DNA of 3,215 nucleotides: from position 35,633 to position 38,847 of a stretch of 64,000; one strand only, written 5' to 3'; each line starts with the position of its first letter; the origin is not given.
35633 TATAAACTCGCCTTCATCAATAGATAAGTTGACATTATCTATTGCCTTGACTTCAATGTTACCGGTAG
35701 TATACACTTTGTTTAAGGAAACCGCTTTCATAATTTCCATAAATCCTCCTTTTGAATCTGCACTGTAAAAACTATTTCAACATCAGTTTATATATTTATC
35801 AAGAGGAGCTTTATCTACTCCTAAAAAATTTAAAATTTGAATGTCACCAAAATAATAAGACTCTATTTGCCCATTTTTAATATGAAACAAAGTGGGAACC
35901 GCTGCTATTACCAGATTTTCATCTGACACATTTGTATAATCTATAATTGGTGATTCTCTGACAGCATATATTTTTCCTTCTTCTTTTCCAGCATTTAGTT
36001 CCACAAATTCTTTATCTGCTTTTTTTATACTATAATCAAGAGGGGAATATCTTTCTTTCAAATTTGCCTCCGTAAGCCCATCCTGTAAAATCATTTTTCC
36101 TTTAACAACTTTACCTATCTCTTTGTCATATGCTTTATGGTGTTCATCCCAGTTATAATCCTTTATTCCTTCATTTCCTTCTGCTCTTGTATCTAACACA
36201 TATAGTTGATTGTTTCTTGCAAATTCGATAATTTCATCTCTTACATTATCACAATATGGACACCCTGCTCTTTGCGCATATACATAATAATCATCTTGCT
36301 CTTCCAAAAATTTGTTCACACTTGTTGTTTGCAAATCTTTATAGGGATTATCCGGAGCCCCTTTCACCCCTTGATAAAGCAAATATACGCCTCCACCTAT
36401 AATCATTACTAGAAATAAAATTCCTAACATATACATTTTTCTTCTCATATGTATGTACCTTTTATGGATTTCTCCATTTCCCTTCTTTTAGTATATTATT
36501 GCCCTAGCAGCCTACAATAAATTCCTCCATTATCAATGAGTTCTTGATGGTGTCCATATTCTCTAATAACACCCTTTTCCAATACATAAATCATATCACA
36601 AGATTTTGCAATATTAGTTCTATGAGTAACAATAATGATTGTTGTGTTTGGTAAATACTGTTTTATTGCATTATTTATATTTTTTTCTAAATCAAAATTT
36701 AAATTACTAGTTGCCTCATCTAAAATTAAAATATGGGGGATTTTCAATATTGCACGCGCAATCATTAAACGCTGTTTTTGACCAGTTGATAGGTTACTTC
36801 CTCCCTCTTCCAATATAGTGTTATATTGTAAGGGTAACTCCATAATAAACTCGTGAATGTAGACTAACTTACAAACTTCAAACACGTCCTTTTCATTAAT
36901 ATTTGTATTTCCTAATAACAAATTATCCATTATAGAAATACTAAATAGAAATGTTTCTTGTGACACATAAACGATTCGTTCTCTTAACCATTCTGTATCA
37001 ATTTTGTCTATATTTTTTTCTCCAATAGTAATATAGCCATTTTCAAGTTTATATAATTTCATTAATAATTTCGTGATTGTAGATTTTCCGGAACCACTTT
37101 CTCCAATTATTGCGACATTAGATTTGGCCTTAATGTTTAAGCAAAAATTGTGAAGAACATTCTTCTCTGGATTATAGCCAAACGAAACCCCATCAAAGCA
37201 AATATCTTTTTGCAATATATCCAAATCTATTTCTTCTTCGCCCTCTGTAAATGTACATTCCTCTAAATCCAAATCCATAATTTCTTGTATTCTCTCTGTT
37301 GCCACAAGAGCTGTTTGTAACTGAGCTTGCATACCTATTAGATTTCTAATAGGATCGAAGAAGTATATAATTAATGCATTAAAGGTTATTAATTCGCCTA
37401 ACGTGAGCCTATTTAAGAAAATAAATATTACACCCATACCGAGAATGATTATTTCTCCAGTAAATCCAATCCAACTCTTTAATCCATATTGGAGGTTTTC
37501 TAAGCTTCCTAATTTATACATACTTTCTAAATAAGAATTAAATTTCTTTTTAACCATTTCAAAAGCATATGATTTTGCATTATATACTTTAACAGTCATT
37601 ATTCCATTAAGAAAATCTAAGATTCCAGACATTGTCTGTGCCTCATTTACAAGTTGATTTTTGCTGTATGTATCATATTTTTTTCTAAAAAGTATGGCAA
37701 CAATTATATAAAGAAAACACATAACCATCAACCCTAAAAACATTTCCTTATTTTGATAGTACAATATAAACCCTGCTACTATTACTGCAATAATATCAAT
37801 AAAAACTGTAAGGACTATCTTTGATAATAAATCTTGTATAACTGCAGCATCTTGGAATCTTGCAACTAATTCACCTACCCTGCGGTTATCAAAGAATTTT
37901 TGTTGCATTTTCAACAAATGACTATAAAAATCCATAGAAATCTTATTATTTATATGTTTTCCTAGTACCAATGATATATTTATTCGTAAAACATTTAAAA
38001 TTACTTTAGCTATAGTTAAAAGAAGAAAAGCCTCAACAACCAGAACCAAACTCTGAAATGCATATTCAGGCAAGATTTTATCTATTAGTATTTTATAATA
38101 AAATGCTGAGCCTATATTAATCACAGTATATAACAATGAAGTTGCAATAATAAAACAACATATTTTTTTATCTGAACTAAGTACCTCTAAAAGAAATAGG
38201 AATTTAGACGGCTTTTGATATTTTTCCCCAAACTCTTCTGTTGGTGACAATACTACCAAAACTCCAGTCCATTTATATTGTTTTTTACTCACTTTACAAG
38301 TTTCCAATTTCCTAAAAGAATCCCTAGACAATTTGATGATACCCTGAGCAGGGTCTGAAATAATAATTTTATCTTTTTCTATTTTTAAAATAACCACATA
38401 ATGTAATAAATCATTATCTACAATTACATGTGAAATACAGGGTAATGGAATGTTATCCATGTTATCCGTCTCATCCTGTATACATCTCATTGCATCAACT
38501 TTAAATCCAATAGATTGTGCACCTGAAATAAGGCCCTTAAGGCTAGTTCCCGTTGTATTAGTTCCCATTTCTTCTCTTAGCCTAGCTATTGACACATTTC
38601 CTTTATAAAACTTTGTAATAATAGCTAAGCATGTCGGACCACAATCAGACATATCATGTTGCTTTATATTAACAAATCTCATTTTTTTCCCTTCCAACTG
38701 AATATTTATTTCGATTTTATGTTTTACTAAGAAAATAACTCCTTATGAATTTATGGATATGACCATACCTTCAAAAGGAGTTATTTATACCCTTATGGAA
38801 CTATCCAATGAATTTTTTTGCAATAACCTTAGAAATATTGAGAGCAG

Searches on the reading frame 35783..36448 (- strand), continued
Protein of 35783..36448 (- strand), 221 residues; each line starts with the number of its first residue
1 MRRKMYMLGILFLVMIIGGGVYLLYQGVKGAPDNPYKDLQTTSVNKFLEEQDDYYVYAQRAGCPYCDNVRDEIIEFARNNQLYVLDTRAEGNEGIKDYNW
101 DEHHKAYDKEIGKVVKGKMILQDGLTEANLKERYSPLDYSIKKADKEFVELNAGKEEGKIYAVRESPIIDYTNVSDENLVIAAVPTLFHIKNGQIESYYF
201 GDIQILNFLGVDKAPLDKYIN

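Call 66: search_solved_structures(query=A2, max_evalue=1, show_alignments=4)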
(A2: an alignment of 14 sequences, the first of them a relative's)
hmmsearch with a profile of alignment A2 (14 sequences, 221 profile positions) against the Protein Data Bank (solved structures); distinct sequences matched with E-value up to 1: 4.
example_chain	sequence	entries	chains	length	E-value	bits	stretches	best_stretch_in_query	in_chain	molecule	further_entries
1x5e_A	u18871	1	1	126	0.084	15.6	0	178-199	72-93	Thioredoxin domain containing protein 1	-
9v1i_la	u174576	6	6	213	0.24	14.1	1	119-180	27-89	60S ribosomal protein L26, putative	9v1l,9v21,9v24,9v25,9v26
1zma_A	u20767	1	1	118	0.24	14.1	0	41-79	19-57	bacterocin transport accessory protein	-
2l6c_A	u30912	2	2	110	0.4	13.3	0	181-201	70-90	Thioredoxin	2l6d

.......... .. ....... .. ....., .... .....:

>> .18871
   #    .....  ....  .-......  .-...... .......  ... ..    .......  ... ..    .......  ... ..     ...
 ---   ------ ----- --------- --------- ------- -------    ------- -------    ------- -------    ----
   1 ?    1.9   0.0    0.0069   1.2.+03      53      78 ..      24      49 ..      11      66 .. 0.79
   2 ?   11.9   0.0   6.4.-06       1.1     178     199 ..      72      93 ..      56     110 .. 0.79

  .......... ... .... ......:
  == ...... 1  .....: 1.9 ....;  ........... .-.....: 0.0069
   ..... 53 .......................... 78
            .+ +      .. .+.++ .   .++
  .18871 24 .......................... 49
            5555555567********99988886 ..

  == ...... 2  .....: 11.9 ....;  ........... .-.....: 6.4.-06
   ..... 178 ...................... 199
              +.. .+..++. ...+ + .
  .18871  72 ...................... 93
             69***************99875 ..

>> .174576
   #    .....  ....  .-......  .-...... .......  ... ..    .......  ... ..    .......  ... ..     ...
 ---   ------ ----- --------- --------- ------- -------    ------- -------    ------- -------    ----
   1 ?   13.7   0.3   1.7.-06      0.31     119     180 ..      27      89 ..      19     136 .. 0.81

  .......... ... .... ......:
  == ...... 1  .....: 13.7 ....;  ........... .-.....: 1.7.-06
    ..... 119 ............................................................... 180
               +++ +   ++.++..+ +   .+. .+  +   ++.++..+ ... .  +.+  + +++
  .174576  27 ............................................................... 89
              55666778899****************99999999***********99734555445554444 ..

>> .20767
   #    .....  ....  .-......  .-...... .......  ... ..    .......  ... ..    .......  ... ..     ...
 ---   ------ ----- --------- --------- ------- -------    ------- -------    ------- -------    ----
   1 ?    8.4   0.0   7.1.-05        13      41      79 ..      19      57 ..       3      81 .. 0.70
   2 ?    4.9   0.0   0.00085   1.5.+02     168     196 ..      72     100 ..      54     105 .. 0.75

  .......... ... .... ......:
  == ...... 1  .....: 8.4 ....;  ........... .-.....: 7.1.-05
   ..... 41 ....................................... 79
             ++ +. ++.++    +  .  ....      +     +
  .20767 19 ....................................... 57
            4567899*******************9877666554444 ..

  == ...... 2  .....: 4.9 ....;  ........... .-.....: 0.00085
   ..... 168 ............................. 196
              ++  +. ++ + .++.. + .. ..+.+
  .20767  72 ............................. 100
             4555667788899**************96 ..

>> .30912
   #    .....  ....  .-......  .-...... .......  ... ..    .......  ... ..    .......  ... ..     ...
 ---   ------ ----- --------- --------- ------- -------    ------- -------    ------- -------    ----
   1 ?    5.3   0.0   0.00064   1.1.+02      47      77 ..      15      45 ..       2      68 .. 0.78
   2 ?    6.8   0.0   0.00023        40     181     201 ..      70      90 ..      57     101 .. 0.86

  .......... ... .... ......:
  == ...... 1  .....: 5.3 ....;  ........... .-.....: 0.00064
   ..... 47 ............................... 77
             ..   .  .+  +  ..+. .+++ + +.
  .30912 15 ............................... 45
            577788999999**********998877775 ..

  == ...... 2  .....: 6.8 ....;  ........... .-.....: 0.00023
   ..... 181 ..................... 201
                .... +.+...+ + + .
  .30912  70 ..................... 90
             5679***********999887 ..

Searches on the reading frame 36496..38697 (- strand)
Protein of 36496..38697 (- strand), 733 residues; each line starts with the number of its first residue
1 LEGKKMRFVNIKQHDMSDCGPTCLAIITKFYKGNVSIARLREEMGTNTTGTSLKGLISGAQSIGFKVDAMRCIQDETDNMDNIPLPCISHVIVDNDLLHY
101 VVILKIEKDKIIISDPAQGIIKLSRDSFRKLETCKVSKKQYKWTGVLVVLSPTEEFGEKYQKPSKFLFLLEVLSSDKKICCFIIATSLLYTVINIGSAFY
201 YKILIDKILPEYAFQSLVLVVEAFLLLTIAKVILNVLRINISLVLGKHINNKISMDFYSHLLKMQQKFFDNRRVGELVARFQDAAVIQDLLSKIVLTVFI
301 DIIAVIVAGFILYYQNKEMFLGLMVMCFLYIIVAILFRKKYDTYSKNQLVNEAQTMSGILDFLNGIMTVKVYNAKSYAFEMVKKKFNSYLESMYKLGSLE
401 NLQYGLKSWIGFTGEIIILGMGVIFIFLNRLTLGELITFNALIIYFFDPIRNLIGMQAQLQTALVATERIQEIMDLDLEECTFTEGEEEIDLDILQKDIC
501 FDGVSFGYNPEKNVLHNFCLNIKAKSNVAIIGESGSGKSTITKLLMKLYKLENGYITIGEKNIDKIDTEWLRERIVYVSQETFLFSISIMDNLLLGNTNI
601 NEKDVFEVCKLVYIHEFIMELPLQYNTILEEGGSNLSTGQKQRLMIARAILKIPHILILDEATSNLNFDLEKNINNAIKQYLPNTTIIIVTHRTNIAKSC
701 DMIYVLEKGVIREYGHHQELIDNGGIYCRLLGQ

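Call 3: search_protein_families(library=pfam, proteins=[window:36496-38697:-], max_evalue=0.01)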
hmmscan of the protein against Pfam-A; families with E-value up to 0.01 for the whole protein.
window:36496-38697:- (733 aa): 11 families
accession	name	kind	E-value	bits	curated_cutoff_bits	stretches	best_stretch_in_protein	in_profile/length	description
PF00664.28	ABC_membrane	-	1.1e-37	130.6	28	1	181-449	2-273/274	ABC transporter transmembrane region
PF03412.21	Peptidase_C39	-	1.9e-32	112.3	22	1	10-130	4-119/133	Peptidase C39 family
PF00005.33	ABC_tran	-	3.8e-29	102.5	25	1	515-664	1-137/137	ABC transporter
PF02463.25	SMC_N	-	2.4e-05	24.3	40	1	617-706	135-211/220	RecF/RecN/SMC N terminal domain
PF20720.3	nSTAND3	-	0.00015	21.9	27.2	1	523-575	15-68/155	Novel STAND NTPase 3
PF13401.12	AAA_22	-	0.0004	21.2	27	1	524-663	4-94/130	AAA domain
PF13555.12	AAA_29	-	0.0013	18.8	27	1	519-541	16-38/61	P-loop containing region of AAA domain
PF13304.12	AAA_21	-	0.0021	18.6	27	0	529-545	3-19/304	AAA domain, putative AbiEii toxin, Type IV TA system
PF19263.5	DUF5906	-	0.005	17.9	27.6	0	530-583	1-56/114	Family of unknown function (DUF5906)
PF01935.23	DUF87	-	0.006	17.1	23.2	0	519-550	15-48/220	Helicase HerA, central domain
PF13529.12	Peptidase_C39_2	-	0.0075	17.3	24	0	11-55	6-52/143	Peptidase_C39 like family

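Call 4: search_protein_families(library=ncbifam, proteins=[window:36496-38697:-], max_evalue=0.1)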
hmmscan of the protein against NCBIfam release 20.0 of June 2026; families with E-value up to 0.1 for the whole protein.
window:36496-38697:- (733 aa): 186 families (the best 25 are shown)
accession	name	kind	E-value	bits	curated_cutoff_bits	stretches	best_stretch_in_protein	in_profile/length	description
TIGR01193.1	bacteriocin_ABC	subfamily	2.7e-165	551.8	523.85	1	13-731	1-706/708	peptide cleavage/export ABC transporter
TIGR03796.1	NHLM_micro_ABC1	equivalog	5.6e-127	424.8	853.3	1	11-731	5-709/710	NHLP family bacteriocin export ABC transporter peptidase/permease/ATPase subunit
TIGR01846.1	type_I_sec_HlyB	subfamily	2.7e-114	382.9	725.55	1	22-731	3-689/694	type I secretion system permease/ATPase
TIGR03375.1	type_I_sec_LssB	subfamily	2.6e-105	353.2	693.1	1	22-722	5-690/696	type I secretion system permease/ATPase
NF045998.1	cleave_ABC_plasm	equivalog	6.9e-102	341.8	500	1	12-696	1-663/673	Mbov_0121 family peptidase domain-containing ABC transporter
TIGR00958.1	3a01208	subfamily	4.6e-88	296.2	874.6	1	135-730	117-710/711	antigen peptide transporter 2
TIGR03797.1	NHLM_micro_ABC2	equivalog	3.4e-87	293.5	709.4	1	173-731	131-682/686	NHLP bacteriocin export ABC transporter permease/ATPase subunit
TIGR02203.1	MsbA_lipidA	equivalog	9.2e-84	281.9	602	1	202-730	38-565/572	lipid A export permease/ATP-binding protein MsbA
TIGR02204.1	MsbA_rel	hypoth_equivalog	2.4e-82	277.5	780.4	1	191-730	31-571/576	ABC transporter, permease/ATP-binding protein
NF045513.1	HepA_fam_ABC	equivalog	1.6e-76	258.1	725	1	217-725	94-600/610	heterocyst formation ABC transporter subunit HepA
NF052233.1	CphA_assoc_ABC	equivalog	5.3e-73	246.6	880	1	217-730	229-739/766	cyanophycin metabolism-associated ABC transporter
NF010178.0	PRK13657.1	equivalog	1.6e-71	241.5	733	1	169-731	10-567/588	glucan ABC transporter ATP-binding protein/ permease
NF008381.0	PRK11176.1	equivalog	2.7e-69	234.1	867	1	226-730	74-575/582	lipid A ABC transporter ATP-binding protein/permease MsbA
NF008056.1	PRK10790.1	equivalog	4.2e-68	230.3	746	1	205-729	50-570/584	SmdB family multidrug efflux ABC transporter permease/ATP-binding protein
TIGR02857.1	CydD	equivalog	9.2e-65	219.6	435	1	179-706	4-529/529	thiol reductant ABC exporter subunit CydD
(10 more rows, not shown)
